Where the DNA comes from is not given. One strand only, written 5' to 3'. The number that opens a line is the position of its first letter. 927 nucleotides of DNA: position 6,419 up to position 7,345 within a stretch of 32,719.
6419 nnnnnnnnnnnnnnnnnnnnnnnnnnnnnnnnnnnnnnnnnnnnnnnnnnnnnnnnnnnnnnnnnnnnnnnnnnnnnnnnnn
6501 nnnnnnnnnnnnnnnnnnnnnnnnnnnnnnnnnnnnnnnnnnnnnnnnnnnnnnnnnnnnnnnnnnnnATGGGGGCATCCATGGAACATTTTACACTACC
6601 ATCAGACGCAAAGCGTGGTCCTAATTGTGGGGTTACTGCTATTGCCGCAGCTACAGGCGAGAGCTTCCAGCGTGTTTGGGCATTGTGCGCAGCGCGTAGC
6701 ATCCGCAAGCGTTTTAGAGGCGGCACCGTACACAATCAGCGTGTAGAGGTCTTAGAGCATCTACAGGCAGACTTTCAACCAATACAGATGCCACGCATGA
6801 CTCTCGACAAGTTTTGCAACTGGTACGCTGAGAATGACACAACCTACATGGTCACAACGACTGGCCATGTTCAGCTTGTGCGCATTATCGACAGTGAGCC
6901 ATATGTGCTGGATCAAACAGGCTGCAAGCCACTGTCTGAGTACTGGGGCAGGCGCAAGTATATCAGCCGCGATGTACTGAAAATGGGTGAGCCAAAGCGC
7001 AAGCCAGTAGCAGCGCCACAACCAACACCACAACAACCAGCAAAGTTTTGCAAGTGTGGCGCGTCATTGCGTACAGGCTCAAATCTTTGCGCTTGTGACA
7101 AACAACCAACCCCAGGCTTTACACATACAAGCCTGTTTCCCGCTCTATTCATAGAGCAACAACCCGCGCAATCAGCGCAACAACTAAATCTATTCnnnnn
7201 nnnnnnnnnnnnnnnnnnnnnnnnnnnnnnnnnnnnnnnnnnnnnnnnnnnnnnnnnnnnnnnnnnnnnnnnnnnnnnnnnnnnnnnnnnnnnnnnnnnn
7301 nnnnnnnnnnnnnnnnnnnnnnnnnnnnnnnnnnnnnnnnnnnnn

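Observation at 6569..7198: Early papain-like peptidase/zinc-ribbon protein ending in a beta-clamp-binding-type motif (QLNLF)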

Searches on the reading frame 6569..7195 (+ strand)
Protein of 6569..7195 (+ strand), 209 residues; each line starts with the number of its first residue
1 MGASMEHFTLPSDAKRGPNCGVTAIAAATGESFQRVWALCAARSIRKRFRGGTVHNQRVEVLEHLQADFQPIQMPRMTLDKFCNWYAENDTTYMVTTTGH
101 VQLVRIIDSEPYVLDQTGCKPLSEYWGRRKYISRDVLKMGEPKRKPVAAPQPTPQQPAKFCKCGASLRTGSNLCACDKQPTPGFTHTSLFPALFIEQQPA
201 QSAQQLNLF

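Call 4: search_protein_families(library=pfam, proteins=[window:6569-7195:+], max_evalue=10)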
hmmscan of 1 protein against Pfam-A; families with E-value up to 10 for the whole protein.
window:6569-7195:+ (209 aa): 1 family
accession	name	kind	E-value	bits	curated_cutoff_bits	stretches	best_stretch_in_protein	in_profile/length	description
PF05415.18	Peptidase_C36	-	0.15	12.6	27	1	14-49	3-38/100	Beet necrotic yellow vein furovirus-type papain-like endopeptidase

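Call 5: search_protein_families(library=phrogs, proteins=[window:6569-7195:+], max_evalue=1)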
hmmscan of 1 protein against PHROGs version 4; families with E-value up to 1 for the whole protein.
window:6569-7195:+ (209 aa): 4 families
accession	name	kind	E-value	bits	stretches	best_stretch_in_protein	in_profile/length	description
phrog_3754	-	unknown function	0.00037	21.8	1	15-104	19-121/145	-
phrog_14506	-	unknown function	0.22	12.5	1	129-157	16-44/71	-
phrog_21959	-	unknown function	0.25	12.7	1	28-89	22-79/101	-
phrog_23733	-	unknown function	0.26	12.4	1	32-68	20-56/62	-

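Call 7: search_dna_similar(query=window:6569-7195:+, collection=phages, mode=protein, max_rows=40, max_evalue=0.001)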
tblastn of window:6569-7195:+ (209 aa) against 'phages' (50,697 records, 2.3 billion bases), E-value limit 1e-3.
Records with a match: 5; places in all: 5; records where one place covers at least 80% of the query: 0.
Best place of each record, by identity: <60% 5.
By first word of the organism name: Sphingomonas 4; Roseobacter 1.
By host as written in the record: Sphingomonas sp. PM2 4; Roseobacter sp. FZCC0083 1.
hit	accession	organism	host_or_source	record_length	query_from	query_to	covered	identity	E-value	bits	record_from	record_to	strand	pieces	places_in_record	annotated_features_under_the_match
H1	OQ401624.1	Roseobacter phage CRP-902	Roseobacter sp. FZCC0083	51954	7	139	64%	40.7%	2e-22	100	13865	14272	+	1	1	hypothetical protein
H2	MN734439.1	Sphingomonas phage Kharn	Sphingomonas sp. PM2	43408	2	132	63%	33.1%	3e-6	52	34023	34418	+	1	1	hypothetical protein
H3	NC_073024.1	Sphingomonas phage Kharn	Sphingomonas sp. PM2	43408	2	132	63%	33.1%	3e-6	52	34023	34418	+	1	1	hypothetical protein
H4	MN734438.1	Sphingomonas phage Lucius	Sphingomonas sp. PM2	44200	9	132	59%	32.8%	4e-5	49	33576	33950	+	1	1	hypothetical protein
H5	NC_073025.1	Sphingomonas phage Lucius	Sphingomonas sp. PM2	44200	9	132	59%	32.8%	4e-5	49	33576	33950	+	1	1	hypothetical protein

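Call 8: find_homologous_proteins(query=window:6569-7195:+, max_evalue=0.001)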
Query window:6569-7195:+ (209 aa): 27 proteins with E <= 0.001 among 158 candidates.
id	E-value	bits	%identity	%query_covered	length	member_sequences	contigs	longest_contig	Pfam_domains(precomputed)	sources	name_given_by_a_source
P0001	6.9e-133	459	95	98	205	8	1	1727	-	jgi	jgi:hypothetical protein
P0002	6.4e-68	246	77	72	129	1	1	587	-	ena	-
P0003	5.1e-63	230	55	99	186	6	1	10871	-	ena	-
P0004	3.7e-62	227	53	98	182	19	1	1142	-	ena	-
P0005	7.3e-62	227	54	98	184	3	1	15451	-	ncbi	-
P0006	2.0e-58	215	55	98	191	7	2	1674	-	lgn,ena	-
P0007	4.7e-58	214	53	100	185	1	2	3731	-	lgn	-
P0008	5.3e-58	214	52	100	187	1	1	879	-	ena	-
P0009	1.0e-57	213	52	98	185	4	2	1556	-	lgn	-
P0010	1.2e-57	213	52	100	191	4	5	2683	-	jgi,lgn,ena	-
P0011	2.5e-57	212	52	100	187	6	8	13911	-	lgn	-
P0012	9.5e-57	210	53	98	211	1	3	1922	-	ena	-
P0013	3.1e-56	208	53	99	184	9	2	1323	-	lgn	-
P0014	1.3e-55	206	54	98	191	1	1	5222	-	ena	-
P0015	5.7e-54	201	52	98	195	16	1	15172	-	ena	-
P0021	2.6e-33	133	40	100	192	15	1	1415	-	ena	-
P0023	3.3e-18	84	39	63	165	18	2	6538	-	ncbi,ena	-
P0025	3.5e-17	81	39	65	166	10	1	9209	-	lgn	-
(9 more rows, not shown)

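Call 16: get_annotated_region(hit=H1, flank=6000)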
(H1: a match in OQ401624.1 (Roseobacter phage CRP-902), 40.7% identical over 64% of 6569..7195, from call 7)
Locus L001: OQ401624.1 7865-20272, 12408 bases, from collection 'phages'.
description: Roseobacter phage CRP-902, complete genome.
organism: Roseobacter phage CRP-902 (NCBI taxid 3032257)
taxonomy: Viruses; Duplodnaviria; Heunggongvirae; Uroviricota; Caudoviricetes
host: Roseobacter sp. FZCC0083; source: seawater; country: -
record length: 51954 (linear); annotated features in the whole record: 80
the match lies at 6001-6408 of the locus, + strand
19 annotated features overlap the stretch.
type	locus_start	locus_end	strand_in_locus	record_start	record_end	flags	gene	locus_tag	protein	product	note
CDS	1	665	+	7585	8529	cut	-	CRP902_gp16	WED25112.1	oxidoreductase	-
CDS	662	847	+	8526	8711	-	-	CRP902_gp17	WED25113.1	hypothetical protein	-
CDS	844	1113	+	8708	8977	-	-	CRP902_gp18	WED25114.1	hypothetical protein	-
CDS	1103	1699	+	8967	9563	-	-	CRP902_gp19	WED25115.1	HNH endonuclease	-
CDS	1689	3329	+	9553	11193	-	-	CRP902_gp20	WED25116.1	DNA helicase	-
CDS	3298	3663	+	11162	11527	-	-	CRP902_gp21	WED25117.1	VRR-nuclease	-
CDS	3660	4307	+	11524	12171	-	-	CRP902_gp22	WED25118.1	hypothetical protein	-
CDS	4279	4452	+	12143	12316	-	-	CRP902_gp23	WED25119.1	hypothetical protein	-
CDS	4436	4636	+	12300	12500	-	-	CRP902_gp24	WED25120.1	hypothetical protein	-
CDS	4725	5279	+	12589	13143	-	-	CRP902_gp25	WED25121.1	hypothetical protein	-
CDS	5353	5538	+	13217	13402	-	-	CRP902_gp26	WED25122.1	hypothetical protein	-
CDS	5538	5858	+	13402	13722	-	-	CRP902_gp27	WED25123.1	hypothetical protein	-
CDS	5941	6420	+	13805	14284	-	-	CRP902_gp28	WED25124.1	hypothetical protein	-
CDS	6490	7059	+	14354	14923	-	-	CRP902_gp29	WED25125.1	hypothetical protein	-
CDS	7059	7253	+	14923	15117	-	-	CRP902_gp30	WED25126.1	hypothetical protein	-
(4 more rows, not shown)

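Call 17: get_annotated_region(hit=H2, flank=5000)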
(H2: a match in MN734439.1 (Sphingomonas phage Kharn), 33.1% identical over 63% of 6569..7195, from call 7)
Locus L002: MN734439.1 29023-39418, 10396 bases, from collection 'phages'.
description: Sphingomonas phage Kharn, complete genome.
organism: Sphingomonas phage Kharn (NCBI taxid 2686312)
taxonomy: Viruses; Duplodnaviria; Heunggongvirae; Uroviricota; Caudoviricetes
host: Sphingomonas sp. PM2; source: wastewater; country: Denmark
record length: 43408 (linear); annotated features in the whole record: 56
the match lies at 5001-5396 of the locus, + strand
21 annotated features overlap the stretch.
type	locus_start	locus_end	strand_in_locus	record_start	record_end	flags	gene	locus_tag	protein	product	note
CDS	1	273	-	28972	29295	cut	-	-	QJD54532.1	hypothetical protein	product 30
CDS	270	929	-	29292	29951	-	-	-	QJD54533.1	hypothetical protein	product 31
CDS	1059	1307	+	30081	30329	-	-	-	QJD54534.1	hypothetical protein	product 32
CDS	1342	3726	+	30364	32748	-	-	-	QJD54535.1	DNA primase/helicase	product 33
CDS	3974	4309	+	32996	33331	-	-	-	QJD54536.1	hypothetical protein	product 34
CDS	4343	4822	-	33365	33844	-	-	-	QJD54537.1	hypothetical protein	product 35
CDS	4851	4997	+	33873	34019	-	-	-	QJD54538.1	hypothetical protein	product 36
CDS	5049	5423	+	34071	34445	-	-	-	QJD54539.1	hypothetical protein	product 37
CDS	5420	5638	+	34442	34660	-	-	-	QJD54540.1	hypothetical protein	product 38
CDS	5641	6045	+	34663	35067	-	-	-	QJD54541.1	hypothetical protein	product 39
CDS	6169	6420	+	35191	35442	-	-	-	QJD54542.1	hypothetical protein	product 40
CDS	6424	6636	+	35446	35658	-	-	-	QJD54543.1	hypothetical protein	product 41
CDS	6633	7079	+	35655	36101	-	-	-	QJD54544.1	hypothetical protein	product 42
CDS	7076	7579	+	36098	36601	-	-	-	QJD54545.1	VRR-NUC domain protein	product 43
CDS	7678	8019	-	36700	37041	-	-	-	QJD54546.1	hypothetical protein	product 44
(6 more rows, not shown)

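Call 23: find_encoding_contigs(protein=P0005, flank=10000, max_places=3)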
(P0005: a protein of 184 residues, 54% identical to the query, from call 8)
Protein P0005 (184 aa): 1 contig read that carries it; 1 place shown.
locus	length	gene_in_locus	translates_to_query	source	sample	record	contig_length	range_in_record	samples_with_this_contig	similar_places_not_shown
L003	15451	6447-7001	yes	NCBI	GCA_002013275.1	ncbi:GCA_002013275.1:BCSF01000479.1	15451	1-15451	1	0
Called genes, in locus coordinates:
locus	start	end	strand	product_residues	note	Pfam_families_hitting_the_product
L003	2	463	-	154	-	?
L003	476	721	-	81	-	-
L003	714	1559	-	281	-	-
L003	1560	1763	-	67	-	PF25181:Phage_Bbp19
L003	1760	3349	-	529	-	PF12236:Head-tail_con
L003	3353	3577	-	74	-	-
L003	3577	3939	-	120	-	-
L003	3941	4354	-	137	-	PF02794:HlyC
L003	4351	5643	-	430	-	PF03237:Terminase_6N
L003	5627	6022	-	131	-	PF20901:Sf6_terminase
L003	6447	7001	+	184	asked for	-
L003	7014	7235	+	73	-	PF23907:DUF7249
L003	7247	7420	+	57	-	-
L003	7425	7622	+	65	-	-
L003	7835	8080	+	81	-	-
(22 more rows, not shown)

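Call 24: find_encoding_contigs(protein=P0015, flank=10000, max_places=3)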
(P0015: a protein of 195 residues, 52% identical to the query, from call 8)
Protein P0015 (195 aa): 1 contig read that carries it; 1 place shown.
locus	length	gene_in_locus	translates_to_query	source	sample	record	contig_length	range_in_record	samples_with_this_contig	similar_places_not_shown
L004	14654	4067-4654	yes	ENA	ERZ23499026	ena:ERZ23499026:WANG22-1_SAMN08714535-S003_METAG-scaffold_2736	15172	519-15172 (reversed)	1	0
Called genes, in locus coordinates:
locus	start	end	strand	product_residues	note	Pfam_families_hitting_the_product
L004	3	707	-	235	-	?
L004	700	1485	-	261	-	-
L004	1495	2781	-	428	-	-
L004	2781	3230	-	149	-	PF02796:HTH_7 (weak), PF20901:Sf6_terminase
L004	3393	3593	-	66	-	-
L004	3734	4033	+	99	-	-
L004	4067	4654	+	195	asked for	-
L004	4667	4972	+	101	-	PF26096:DUF8033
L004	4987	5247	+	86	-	-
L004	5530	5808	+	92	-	-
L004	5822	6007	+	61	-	-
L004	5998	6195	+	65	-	-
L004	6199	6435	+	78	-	-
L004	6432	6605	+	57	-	PF13560:HTH_31, PF01381:HTH_3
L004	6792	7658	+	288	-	-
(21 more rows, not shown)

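Call 25: predict_structure(alignment_id=A1)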
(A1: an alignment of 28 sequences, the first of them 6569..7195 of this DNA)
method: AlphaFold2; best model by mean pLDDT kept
length: 209 residues; sequences in the alignment: 28
mean_pLDDT: 79.9   pTM: 0.67
mean pLDDT of the five models: 79.9, 79.1, 78.6, 78.6, 77.8
residues with pLDDT >= 90: 121; 70-90: 15; 50-70: 41; < 50: 32
segments of 3 or more residues with pLDDT < 50: 148-152, 182-188, 193-205
pLDDT, mean of each block of 10 residues (from residue 1): 69 93 96 97 92 96 97 96 95 95 94 95 96 97 60 54 58 56 45 47 47
secondary structure, 60 per line:
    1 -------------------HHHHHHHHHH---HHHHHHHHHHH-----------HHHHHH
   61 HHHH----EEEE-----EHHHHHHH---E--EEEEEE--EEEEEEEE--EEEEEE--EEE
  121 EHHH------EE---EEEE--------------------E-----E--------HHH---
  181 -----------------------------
elements in order: H20-29 H33-43 H55-64 E69-72 H79-85 E92-97 E100-107 E110-115 E118-121 E136-139

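Call 27: search_protein_representatives(alignment_id=A1)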
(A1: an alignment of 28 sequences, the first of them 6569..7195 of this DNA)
Query: 28 sequences, 187 profile positions. Proteins with E-value up to 0.001 (for the whole library): 610; up to 1e-10: 367; up to 1e-30: 38. The best 150 are listed.
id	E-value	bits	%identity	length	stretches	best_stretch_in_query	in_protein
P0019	9.9e-77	273.3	-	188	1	2-187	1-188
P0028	1.6e-63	230.3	-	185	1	2-187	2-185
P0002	3.7e-53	196.5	-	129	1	58-187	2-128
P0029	6.5e-49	182.6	-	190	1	3-187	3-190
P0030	4.7e-48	179.8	-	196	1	4-187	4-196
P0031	5.4e-46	173.1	-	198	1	3-187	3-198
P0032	7.0e-46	172.7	-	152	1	4-141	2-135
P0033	2.5e-45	170.9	-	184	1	4-187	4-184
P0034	1.8e-44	168.2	-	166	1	4-145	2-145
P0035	1.0e-42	162.4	-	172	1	4-160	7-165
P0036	9.3e-42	159.3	-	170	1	4-143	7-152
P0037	1.4e-41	158.7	-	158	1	4-143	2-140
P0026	9.4e-41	156.0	-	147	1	2-136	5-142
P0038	7.4e-40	153.1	-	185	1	3-187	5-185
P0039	1.4e-39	152.2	-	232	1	4-148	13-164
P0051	3.4e-33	131.4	-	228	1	4-152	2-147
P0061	5.6e-31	124.2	-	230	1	5-137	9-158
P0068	2.2e-29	119.0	-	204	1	5-157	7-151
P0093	2.5e-26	109.0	-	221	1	2-145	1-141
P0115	1.2e-24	103.5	-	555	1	11-138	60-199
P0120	2.7e-24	102.3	-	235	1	7-145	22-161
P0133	2.7e-23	99.1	-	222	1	15-159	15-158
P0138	5.1e-23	98.2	-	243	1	6-164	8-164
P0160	4.0e-21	92.0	-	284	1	2-150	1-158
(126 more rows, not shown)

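Call 29: fold_search(model_id=the predicted structure, library=pdb)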
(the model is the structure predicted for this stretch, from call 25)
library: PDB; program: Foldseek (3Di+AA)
matches with E <= 10: 400; with E <= 0.001: 0
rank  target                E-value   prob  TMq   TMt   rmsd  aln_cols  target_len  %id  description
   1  6mpz_D                1.3e-03  1.00  0.43  0.59   4.4       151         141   12  Crystal structure of a double glycine motif protease from AMS/PCAT transporter in complex with the leader peptide (released 2019-02-06)
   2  6mpz_B                2.2e-03  1.00  0.40  0.57   6.7       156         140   12  Crystal structure of a double glycine motif protease from AMS/PCAT transporter in complex with the leader peptide (released 2019-02-06)
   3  8brf_AAA              2.2e-03  1.00  0.43  0.58   4.9       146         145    8  YopQ apo from Yersinia enterocolitica (released 2023-12-13)
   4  8brf_BBB              3.0e-03  1.00  0.42  0.60   4.8       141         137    8  YopQ apo from Yersinia enterocolitica (released 2023-12-13)
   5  5xda_B                9.8e-03  0.97  0.35  0.17   6.8       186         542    9  Structural basis for Ufm1 recognition by UfSP (released 2018-02-28)
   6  5xda_C                1.2e-02  0.97  0.31  0.14   5.5       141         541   12  Structural basis for Ufm1 recognition by UfSP (released 2018-02-28)
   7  1yzb_MODEL_1_A        1.3e-02  0.94  0.31  0.35   9.7       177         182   11  Solution structure of the Josephin domain of Ataxin-3 (released 2005-07-05)
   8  8adc_B                1.4e-02  0.84  0.30  0.31   8.3       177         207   10  Viral tegument-like DUBs (released 2023-02-15)
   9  4qbb_A                1.8e-02  0.98  0.39  0.49   6.5       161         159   10  Structure of the foot-and-mouth disease virus leader proteinase in complex with inhibitor (N~2~-[(3S)-4-({(2R)-1-[(4-C (released 2014-11-05)
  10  6ei1_A                2.2e-02  0.84  0.27  0.19   8.2       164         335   10  Crystal structure of the covalent complex between deubiquitinase ZUFSP (ZUP1) and Ubiquitin-PA (released 2018-03-07)
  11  6fge_A                3.6e-02  0.82  0.29  0.20   7.8       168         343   11  Crystal structure of human ZUFSP/ZUP1 in complex with ubiquitin (released 2018-04-04)
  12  1qmy_A                4.1e-02  0.97  0.39  0.50   4.9       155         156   10  FMDV LEADER PROTEASE (LBSHORT-C51A-C133S) (released 2000-10-12)
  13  8vpb_A                5.2e-02  0.97  0.40  0.14   4.7       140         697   12  Cryo-EM structure of the ABC transporter PCAT1 bound with MgADP_Class_2 (released 2024-10-30)
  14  3o65_A                6.5e-02  0.91  0.37  0.42   8.7       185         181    9  Crystal structure of a Josephin-ubiquitin complex: Evolutionary restraints on ataxin-3 deubiquitinating activity (released 2010-11-24)
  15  3o65_C                1.1e-01  0.82  0.36  0.40   8.2       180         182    8  Crystal structure of a Josephin-ubiquitin complex: Evolutionary restraints on ataxin-3 deubiquitinating activity (released 2010-11-24)
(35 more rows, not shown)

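Call 35: find_related_loci(query=A1, collection=genome_contigs, flank=6000)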
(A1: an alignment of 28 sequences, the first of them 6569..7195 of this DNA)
Query A1 (209 aa) in genome_contigs; peptide patterns used: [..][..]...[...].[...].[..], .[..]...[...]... (x = any residue, [..] = any of these).
43 stretches matched a pattern; 3 encode a relative of the query (tblastn E <= 1e-3); 3 distinct loci.
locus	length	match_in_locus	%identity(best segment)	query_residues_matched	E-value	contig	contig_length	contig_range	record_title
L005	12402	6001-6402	34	10-142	1e-16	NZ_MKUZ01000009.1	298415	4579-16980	MAG: Devosia sp. 66-22 SCNpilot_expt_1000_bf_scaffold_212, whole genome shotgun sequence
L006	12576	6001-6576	30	1-199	6e-14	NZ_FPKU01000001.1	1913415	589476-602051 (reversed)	Devosia enhydra strain ATCC 23634, whole genome shotgun sequence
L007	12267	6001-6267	34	18-100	1e-9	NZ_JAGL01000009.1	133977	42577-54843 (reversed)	Aminobacter sp. J41 AmiJ41DRAFT_scaffold_8.9_C, whole genome shotgun sequence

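Call 52: fold_search(model_id=the predicted structure, library=viral)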
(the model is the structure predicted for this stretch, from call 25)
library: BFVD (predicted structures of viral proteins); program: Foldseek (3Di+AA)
matches with E <= 10: 257; with E <= 0.001: 8
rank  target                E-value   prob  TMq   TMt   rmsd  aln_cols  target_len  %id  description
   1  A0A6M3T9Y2            2.0e-09  1.00  0.52  0.85   2.4       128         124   30  Uncharacterized protein [Sphingomonas phage Kharn]
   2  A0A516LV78            9.3e-06  1.00  0.49  0.50   3.4       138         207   18  (no name in the UniProt tables at hand)
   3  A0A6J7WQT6            5.5e-05  1.00  0.45  0.42   8.4       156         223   16  Uncharacterized protein [uncultured Caudovirales phage]
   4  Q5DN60                1.1e-04  1.00  0.44  0.43   7.2       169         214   13  Gp45 [Alphaproteobacteria phage PhiJL001]
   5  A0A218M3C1            2.7e-04  1.00  0.40  0.55   4.4       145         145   16  Uncharacterized protein [Acidovorax phage ACP17]
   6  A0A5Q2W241            5.9e-04  1.00  0.39  0.64   4.1       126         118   17  (no name in the UniProt tables at hand)
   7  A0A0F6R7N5            5.9e-04  1.00  0.42  0.58   4.7       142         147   12  Uncharacterized protein [Sinorhizobium phage phiM9]
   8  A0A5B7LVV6            5.9e-04  1.00  0.41  0.51  10.9       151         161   18  Uncharacterized protein [Pseudomonas phage ITTPL]
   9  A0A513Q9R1            1.4e-03  0.99  0.37  0.24  20.2       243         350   14  Polyprotein 1a (Fragment) [Porcine torovirus]
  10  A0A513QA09            2.1e-03  0.96  0.31  0.09  28.1       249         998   14  Polyprotein 1a (Fragment) [Porcine torovirus]
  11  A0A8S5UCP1            2.8e-03  1.00  0.39  0.24   4.2       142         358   15  Uncharacterized protein [Siphoviridae sp. ctgN495]
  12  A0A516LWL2            4.0e-03  1.00  0.34  0.62   5.3       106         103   21  (no name in the UniProt tables at hand)
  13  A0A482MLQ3            5.3e-03  1.00  0.39  0.63   4.1       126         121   10  Uncharacterized protein [Nodularia phage vB_NspS-kac68v162]
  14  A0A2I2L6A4            5.3e-03  1.00  0.40  0.54   5.4       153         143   13  Josephin domain-containing protein [Orpheovirus IHUMI-LCC2]
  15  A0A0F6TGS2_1          5.7e-03  0.94  0.35  0.09  24.4       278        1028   12  A48 [Rat cytomegalovirus ALL-03]
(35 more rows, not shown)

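Call 54: find_encoding_contigs(protein=P0025, flank=10000, max_places=2)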
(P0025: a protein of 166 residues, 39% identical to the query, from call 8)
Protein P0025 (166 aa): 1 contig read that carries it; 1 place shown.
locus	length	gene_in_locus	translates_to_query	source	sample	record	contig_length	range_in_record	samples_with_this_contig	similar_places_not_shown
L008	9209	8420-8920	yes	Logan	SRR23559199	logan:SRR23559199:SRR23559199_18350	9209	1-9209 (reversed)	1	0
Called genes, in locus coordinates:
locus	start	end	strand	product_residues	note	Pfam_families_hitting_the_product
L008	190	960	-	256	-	PF05396:Phage_T7_Capsid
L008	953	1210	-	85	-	PF25181:Phage_Bbp19 (weak)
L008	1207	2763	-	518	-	PF12236:Head-tail_con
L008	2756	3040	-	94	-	PF19846:DUF6321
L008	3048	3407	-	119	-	-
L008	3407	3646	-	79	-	-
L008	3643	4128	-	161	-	-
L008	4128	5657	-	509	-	-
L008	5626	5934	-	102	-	-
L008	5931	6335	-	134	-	PF03592:Terminase_2 (weak)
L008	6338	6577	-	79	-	-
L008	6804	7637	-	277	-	PF13730:HTH_36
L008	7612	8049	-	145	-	PF05866:RusA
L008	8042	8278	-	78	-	-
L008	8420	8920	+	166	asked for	-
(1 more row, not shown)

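Call 55: find_encoding_contigs(protein=P0023, flank=10000, max_places=2)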
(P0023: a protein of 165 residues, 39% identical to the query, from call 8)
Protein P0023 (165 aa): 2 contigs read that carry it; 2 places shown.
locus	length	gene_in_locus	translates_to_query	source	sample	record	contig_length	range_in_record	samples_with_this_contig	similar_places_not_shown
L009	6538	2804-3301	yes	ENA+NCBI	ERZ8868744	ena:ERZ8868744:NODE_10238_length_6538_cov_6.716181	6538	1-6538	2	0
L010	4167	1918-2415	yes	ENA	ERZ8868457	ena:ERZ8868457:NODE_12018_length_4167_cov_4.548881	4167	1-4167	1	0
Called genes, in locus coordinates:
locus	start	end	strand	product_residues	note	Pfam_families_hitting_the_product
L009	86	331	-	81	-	-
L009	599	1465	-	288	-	PF12802:MarR_2 (faint), PF13730:HTH_36, PF08279:HTH_11 (weak), PF13412:HTH_24 (faint)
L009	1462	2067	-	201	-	PF01555:N6_N4_Mtase (weak)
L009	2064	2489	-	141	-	PF05866:RusA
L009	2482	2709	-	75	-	-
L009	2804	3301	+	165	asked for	-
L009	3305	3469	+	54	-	-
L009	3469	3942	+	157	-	-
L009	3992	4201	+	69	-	-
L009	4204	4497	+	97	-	PF13384:HTH_23 (weak)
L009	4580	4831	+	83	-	-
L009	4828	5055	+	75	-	-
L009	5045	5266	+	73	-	-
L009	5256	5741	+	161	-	PF05565:Sipho_Gp157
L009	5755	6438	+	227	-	PF27148:Slr1353_N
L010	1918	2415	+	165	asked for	-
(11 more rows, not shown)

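Call 57: search_protein_families(library=padloc, proteins=[window:6569-7195:+], max_evalue=0.01)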
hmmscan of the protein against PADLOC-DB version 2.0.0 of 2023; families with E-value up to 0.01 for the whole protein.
window:6569-7195:+ (209 aa): 0 families
